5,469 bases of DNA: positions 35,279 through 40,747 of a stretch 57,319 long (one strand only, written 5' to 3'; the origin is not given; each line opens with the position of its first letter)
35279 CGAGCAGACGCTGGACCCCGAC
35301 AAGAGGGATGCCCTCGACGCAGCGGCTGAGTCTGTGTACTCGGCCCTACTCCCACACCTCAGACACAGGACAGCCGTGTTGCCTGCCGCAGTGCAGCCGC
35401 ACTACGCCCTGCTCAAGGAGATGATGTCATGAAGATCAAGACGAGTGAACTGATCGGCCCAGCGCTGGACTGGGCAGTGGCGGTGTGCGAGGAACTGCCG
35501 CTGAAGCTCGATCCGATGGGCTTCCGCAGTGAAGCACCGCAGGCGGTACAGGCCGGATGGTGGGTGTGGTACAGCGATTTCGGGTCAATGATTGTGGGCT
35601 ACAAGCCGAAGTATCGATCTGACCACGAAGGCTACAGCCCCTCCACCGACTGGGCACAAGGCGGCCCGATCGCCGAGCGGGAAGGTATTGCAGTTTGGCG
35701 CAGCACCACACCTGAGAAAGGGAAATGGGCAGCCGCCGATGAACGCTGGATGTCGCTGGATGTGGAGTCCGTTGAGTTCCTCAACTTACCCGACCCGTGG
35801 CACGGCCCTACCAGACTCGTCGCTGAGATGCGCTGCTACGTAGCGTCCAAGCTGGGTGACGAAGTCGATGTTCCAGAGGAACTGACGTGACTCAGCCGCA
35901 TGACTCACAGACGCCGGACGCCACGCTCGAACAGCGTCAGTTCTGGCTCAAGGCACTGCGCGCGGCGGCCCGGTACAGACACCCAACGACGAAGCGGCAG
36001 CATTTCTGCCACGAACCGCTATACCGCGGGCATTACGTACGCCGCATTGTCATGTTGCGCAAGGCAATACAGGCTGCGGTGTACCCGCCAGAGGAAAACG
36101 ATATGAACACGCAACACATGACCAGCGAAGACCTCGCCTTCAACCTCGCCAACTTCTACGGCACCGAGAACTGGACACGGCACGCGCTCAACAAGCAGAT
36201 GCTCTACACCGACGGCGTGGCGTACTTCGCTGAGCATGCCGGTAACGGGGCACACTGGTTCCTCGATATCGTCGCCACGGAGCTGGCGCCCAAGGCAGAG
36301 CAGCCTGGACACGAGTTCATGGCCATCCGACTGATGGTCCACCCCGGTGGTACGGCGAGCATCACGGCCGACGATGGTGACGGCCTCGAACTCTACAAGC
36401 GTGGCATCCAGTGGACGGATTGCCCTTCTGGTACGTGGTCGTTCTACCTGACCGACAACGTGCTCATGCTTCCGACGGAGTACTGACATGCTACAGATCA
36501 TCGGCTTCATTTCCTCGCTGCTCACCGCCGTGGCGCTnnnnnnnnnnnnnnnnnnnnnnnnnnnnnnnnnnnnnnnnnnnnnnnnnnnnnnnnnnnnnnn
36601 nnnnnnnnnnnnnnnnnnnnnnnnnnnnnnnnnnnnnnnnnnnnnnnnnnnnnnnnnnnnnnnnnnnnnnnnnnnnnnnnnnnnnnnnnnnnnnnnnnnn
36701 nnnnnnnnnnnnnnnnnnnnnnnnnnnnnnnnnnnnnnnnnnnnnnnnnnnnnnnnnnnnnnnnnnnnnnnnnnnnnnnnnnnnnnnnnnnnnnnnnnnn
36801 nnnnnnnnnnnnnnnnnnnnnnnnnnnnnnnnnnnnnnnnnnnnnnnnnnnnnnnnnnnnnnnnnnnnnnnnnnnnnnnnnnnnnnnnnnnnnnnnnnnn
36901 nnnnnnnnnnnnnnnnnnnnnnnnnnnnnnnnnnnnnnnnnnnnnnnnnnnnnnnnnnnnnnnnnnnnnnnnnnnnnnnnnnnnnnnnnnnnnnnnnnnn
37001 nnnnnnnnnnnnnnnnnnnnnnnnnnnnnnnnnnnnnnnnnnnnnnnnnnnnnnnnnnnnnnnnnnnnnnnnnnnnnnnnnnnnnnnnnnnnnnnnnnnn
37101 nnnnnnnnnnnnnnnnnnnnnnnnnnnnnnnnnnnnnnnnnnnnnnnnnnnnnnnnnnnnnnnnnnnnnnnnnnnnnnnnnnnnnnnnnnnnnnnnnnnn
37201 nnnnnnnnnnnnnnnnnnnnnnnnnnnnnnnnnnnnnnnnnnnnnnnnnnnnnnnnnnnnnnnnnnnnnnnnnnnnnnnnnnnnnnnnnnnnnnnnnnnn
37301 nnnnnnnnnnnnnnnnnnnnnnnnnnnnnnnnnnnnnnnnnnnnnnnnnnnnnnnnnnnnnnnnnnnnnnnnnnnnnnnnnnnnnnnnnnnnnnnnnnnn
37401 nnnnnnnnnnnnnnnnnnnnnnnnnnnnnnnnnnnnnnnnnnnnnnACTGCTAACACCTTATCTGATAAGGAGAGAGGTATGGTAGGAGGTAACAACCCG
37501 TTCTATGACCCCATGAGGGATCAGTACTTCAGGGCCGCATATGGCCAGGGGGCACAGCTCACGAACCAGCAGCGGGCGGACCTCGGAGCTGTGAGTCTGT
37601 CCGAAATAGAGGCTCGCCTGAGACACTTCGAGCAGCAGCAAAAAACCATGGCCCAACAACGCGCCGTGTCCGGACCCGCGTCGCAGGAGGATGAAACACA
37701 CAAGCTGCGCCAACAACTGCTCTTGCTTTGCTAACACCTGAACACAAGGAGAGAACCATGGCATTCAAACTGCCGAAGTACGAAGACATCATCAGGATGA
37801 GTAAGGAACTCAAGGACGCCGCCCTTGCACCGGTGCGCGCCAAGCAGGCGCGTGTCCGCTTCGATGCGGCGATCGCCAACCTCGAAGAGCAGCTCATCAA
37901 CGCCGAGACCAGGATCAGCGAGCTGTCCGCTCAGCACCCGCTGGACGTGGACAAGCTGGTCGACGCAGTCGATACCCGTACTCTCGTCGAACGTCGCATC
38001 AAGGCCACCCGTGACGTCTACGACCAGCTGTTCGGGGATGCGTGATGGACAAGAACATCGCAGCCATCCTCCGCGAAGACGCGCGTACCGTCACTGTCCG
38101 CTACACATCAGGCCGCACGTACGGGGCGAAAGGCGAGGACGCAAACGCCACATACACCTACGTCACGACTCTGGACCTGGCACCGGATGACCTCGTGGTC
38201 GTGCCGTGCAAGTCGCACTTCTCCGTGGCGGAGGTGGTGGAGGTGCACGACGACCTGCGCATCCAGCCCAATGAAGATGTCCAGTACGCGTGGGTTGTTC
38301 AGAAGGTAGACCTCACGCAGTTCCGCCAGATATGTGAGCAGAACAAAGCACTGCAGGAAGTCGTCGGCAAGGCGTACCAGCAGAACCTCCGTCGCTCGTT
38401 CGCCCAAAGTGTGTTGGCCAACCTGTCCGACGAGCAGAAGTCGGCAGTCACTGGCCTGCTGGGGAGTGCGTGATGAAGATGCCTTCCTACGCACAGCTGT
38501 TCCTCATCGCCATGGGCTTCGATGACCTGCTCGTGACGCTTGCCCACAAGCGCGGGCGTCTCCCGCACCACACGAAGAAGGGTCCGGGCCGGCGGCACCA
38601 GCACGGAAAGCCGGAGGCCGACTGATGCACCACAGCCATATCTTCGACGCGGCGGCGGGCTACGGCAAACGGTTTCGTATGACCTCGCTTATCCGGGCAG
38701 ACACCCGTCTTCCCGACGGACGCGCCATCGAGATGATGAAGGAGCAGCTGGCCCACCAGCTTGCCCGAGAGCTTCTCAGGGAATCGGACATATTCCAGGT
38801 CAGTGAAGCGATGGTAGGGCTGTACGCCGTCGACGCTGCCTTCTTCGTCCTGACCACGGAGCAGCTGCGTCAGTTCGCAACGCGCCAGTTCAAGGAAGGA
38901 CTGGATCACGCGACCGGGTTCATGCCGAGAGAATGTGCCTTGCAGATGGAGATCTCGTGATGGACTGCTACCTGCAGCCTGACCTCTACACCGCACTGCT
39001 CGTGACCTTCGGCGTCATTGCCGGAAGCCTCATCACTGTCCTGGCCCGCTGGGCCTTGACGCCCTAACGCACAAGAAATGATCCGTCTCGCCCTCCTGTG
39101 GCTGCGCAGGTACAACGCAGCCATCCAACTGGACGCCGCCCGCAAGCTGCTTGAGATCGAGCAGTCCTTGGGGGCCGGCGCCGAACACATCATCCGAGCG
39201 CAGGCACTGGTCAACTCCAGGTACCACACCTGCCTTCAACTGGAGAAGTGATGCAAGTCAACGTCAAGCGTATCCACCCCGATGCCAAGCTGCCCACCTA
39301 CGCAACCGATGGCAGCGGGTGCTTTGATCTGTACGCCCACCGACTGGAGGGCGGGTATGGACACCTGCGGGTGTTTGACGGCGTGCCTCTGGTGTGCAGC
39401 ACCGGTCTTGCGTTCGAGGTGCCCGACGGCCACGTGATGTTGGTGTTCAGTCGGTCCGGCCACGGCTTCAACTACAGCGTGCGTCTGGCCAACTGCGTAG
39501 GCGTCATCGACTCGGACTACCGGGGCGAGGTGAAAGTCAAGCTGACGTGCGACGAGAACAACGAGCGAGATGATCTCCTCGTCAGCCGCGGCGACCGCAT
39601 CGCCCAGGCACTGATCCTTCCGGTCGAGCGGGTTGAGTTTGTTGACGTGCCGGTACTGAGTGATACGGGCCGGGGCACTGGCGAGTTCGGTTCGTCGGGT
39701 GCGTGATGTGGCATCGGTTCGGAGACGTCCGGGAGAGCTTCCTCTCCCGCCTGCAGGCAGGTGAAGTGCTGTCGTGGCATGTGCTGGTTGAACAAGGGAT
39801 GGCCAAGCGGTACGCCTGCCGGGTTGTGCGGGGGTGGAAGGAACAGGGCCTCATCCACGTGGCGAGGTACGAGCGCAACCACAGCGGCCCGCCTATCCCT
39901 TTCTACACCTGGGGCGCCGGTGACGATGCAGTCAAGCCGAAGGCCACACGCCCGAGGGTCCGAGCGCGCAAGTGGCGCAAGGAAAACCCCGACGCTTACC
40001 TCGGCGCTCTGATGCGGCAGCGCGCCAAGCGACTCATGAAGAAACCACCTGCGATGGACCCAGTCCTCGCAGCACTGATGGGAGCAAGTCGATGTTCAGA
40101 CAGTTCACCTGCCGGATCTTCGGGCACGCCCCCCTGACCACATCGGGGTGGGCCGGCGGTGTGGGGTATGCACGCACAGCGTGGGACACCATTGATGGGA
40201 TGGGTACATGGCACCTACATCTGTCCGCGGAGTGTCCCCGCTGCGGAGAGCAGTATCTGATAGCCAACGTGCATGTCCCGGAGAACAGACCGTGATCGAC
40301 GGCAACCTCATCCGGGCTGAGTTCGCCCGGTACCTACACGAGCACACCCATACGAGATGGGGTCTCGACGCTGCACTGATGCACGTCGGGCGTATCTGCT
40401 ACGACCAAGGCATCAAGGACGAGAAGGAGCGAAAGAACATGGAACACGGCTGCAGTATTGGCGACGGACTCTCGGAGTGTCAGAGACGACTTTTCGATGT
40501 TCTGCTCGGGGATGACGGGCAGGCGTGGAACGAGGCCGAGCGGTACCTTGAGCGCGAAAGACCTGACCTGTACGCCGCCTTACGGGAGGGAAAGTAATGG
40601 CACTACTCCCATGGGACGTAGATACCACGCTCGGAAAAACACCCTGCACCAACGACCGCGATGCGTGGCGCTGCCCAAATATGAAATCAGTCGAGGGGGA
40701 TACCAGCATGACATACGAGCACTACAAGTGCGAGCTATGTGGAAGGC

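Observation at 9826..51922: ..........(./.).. motif, always in the sense orientation, at gene boundaries on both arms (stoperator-like network, mRNA operator or new promoter class)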

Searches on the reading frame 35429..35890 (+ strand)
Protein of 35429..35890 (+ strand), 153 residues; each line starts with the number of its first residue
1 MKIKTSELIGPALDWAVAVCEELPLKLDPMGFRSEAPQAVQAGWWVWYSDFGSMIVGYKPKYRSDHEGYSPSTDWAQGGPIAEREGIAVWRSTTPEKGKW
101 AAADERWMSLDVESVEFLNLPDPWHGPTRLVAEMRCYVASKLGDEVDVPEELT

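Call 33: search_protein_families(library=pfam, proteins=[window:35429-35890:+], max_evalue=0.05)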
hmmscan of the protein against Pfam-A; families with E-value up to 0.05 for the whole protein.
window:35429-35890:+ (153 aa): 1 family
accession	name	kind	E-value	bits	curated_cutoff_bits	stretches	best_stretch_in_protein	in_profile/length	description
PF10765.14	Phage_P22_NinX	-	1.1e-16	61.5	22.6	1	4-141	1-114/114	Bacteriophage P22, NinX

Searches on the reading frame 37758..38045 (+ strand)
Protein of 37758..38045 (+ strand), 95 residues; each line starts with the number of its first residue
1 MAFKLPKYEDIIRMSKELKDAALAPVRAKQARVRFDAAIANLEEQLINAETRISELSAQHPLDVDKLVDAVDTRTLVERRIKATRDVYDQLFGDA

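Call 33: search_protein_families(library=pfam, proteins=[window:37758-38045:+], max_evalue=0.05)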
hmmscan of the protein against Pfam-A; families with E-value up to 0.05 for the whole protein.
window:37758-38045:+ (95 aa): 1 family
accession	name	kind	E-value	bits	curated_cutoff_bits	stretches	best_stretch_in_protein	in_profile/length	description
PF14612.12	Ino80_Iec3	-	0.043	14.4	27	0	31-70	10-48/70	IEC3 subunit of the Ino80 complex, chromatin re-modelling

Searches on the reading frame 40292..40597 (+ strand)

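Call 34: search_protein_families(library=pfam, proteins=[window:40292-40597:+], max_evalue=0.05)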
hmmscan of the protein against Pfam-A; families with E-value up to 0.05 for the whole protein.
window:40292-40597:+ (101 aa): 2 families
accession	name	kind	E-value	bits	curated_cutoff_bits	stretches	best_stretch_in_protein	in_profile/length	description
PF06476.17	DUF1090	-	0.019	15.4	24.4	1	16-51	35-70/110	Protein of unknown function (DUF1090)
PF02074.21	Peptidase_M32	-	0.033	13.3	25.1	1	31-94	260-321/489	Carboxypeptidase Taq (M32) metallopeptidase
